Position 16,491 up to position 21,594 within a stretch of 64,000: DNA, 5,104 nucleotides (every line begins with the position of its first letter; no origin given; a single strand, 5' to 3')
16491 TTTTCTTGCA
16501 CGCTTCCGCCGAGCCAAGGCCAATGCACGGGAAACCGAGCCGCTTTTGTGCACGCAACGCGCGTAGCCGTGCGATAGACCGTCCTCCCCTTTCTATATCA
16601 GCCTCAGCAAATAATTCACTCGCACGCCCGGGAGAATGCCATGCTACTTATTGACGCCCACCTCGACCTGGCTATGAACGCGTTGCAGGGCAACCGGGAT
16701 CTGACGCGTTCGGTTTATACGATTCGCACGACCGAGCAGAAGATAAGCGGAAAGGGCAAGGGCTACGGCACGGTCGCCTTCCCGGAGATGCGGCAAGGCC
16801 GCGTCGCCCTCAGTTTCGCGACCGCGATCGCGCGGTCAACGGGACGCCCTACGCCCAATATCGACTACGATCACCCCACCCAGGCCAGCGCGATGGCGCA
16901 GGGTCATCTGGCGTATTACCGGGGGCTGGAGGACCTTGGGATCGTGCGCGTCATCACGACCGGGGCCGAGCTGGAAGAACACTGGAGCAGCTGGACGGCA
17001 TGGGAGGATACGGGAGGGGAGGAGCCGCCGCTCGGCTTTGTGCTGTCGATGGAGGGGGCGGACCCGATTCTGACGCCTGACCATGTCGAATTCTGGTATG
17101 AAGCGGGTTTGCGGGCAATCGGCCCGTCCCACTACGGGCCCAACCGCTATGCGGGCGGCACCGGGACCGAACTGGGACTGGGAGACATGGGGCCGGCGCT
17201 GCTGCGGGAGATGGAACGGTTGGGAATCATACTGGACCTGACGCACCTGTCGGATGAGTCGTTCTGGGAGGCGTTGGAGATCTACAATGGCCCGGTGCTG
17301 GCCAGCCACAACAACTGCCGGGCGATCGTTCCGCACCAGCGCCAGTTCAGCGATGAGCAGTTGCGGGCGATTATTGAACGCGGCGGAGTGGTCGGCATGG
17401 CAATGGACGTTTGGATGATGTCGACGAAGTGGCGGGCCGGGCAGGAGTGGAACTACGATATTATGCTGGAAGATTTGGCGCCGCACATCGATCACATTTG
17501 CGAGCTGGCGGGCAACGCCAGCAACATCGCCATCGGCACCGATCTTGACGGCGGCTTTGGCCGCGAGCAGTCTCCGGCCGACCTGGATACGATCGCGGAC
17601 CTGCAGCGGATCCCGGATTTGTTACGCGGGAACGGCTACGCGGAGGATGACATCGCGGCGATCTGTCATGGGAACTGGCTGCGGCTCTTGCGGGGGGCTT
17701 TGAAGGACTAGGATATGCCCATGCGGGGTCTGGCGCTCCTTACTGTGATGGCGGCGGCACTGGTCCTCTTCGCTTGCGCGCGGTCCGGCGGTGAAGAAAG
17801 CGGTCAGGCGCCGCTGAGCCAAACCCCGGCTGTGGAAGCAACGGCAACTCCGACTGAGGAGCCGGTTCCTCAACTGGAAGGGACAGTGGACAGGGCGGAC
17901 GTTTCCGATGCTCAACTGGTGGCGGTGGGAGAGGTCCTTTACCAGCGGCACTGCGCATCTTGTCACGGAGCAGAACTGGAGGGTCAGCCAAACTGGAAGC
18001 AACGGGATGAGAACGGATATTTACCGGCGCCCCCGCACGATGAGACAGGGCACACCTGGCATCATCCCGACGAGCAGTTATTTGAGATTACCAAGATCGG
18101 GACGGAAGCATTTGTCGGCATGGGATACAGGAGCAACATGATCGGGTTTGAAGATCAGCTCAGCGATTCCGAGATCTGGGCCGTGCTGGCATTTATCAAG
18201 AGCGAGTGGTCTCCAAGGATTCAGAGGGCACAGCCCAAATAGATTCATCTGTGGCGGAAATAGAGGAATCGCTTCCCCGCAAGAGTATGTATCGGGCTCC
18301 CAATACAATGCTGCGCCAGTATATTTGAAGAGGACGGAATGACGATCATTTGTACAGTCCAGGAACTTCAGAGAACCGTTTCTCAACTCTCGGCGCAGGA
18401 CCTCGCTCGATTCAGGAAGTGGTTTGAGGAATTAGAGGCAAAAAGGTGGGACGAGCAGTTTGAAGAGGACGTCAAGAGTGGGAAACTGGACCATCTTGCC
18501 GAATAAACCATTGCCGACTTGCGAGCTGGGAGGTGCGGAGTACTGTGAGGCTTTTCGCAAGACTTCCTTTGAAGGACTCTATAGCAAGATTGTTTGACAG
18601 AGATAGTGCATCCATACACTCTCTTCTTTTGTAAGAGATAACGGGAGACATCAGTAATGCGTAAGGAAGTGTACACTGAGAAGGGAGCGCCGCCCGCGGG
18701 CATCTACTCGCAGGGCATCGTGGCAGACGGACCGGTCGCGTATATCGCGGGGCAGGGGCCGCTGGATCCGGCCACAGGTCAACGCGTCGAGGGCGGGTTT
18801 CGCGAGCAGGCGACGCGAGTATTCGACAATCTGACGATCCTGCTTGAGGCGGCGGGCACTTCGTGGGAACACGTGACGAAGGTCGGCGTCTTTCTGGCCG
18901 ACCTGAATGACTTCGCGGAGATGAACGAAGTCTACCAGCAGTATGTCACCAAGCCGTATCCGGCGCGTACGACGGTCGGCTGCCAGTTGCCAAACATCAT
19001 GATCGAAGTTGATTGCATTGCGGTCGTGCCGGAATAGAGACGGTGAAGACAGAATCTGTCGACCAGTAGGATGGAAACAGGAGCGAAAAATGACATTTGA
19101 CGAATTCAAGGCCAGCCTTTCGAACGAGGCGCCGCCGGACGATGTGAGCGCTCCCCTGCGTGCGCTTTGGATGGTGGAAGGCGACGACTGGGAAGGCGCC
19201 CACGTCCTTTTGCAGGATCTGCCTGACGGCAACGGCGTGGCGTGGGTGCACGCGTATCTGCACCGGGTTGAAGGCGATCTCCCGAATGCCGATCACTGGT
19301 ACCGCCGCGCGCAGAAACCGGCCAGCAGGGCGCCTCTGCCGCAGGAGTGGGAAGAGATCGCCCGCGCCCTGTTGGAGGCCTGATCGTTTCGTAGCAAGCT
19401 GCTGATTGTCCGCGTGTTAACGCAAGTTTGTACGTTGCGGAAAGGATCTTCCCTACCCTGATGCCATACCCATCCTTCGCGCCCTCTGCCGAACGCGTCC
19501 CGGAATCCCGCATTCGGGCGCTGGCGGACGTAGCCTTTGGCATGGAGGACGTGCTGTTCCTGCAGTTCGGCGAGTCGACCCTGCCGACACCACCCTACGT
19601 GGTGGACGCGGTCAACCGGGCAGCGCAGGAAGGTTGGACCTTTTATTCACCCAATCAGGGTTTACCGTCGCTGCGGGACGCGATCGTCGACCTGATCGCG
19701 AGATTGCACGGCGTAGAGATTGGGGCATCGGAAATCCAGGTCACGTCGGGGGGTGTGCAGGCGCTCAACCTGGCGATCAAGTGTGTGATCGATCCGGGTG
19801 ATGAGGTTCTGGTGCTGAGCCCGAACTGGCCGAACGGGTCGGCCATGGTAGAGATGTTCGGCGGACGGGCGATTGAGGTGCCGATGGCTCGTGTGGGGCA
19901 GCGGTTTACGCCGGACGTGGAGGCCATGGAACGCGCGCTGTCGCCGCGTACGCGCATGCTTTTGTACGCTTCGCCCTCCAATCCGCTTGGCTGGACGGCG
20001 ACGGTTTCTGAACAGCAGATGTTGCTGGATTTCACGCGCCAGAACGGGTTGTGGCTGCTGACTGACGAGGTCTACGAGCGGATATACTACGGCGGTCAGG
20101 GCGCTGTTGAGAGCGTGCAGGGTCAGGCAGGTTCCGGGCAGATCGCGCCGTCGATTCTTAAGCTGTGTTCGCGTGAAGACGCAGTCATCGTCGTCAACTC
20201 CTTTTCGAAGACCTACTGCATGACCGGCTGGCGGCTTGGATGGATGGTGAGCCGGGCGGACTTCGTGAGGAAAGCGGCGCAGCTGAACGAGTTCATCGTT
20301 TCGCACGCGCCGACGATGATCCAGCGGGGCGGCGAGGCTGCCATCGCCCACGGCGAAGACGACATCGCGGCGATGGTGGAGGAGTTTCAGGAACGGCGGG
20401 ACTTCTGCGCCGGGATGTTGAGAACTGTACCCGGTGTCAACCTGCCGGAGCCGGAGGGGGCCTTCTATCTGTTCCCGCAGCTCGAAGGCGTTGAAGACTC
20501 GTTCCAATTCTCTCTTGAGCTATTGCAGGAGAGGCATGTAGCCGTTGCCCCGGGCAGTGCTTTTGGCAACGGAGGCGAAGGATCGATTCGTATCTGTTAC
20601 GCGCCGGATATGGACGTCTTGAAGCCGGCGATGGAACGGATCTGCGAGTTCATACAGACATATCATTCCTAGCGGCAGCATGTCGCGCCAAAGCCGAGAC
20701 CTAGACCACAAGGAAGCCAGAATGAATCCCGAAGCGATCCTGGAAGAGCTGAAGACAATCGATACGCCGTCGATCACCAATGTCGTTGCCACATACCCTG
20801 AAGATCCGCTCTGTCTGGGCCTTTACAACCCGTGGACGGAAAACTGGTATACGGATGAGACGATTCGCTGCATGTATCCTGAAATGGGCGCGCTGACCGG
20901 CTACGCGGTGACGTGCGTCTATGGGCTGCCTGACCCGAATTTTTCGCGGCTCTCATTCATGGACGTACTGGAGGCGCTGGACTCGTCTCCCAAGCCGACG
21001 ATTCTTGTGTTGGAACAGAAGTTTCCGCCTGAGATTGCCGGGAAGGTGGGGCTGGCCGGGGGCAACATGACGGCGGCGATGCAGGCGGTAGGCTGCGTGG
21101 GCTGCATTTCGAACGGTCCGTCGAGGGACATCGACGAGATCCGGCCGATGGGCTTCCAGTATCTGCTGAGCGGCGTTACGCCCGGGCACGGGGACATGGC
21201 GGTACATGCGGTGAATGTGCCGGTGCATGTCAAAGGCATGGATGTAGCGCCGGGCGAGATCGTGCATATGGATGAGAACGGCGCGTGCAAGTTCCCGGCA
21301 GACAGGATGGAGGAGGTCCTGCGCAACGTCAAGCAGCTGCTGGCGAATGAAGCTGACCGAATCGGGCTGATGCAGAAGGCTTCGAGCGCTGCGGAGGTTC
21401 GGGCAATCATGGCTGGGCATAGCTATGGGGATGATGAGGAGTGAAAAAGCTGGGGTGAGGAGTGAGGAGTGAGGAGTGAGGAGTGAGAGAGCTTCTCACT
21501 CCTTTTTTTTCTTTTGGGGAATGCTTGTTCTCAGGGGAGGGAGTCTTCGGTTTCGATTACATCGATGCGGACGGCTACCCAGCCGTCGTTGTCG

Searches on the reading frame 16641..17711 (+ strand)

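Call 41: search_protein_families(library=pfam, proteins=[window:16641-17711:+], max_evalue=0.001)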
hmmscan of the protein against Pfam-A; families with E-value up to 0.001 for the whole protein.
window:16641-17711:+ (356 aa): 1 family
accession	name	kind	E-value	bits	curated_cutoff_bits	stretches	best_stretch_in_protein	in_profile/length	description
PF01244.27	Peptidase_M19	-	5.3e-56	190.5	26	1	2-351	7-318/319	Membrane dipeptidase (Peptidase family M19)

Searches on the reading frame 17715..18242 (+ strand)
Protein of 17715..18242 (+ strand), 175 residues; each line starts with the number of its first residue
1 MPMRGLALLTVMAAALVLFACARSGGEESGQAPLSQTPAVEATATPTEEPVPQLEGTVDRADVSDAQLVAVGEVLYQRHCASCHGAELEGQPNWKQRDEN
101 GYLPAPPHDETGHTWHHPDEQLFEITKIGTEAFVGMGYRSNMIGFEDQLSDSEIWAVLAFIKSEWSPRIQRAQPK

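Call 41: search_protein_families(library=pfam, proteins=[window:17715-18242:+], max_evalue=0.001)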
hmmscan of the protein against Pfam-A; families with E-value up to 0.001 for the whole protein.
window:17715-18242:+ (175 aa): 2 families
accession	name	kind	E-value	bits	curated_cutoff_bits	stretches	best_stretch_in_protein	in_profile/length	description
PF00034.26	Cytochrom_C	-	3.5e-13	51.1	21.3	1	70-164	2-89/90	Cytochrome c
PF13442.11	Cytochrome_CBB3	-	3.9e-10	40.3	27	1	69-161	3-68/68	Cytochrome C oxidase, cbb3-type, subunit III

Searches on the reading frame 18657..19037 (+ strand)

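Call 41: search_protein_families(library=pfam, proteins=[window:18657-19037:+], max_evalue=0.001)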
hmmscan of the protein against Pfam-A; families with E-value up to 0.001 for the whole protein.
window:18657-19037:+ (126 aa): 1 family
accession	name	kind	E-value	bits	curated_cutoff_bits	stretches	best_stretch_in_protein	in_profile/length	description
PF01042.26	Ribonuc_L-PSP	-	1.9e-31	109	27.3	1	11-124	4-121/121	Endoribonuclease L-PSP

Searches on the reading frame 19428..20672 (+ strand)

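Call 41: search_protein_families(library=pfam, proteins=[window:19428-20672:+], max_evalue=0.001)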
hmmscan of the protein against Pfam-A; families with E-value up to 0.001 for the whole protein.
window:19428-20672:+ (414 aa): 3 families
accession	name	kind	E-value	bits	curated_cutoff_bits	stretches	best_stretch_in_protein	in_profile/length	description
PF00155.27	Aminotran_1_2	-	5e-65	220.5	19.7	1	43-405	4-361/361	Aminotransferase class I and II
PF00266.25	Aminotran_5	-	6.1e-07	29.2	21.5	1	100-215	61-177/371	Aminotransferase class-V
PF01053.26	Cys_Met_Meta_PP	-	8.2e-05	21.8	27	1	84-214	55-174/381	Cys/Met metabolism PLP-dependent enzyme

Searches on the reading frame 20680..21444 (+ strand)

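Call 41: search_protein_families(library=pfam, proteins=[window:20680-21444:+], max_evalue=0.001)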
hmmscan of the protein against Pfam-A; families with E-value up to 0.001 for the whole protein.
window:20680-21444:+ (254 aa): 1 family
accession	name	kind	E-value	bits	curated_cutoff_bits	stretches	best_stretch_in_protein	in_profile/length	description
PF03737.21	RraA-like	-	7.9e-20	72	24.5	1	59-202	18-150/152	Aldolase/RraA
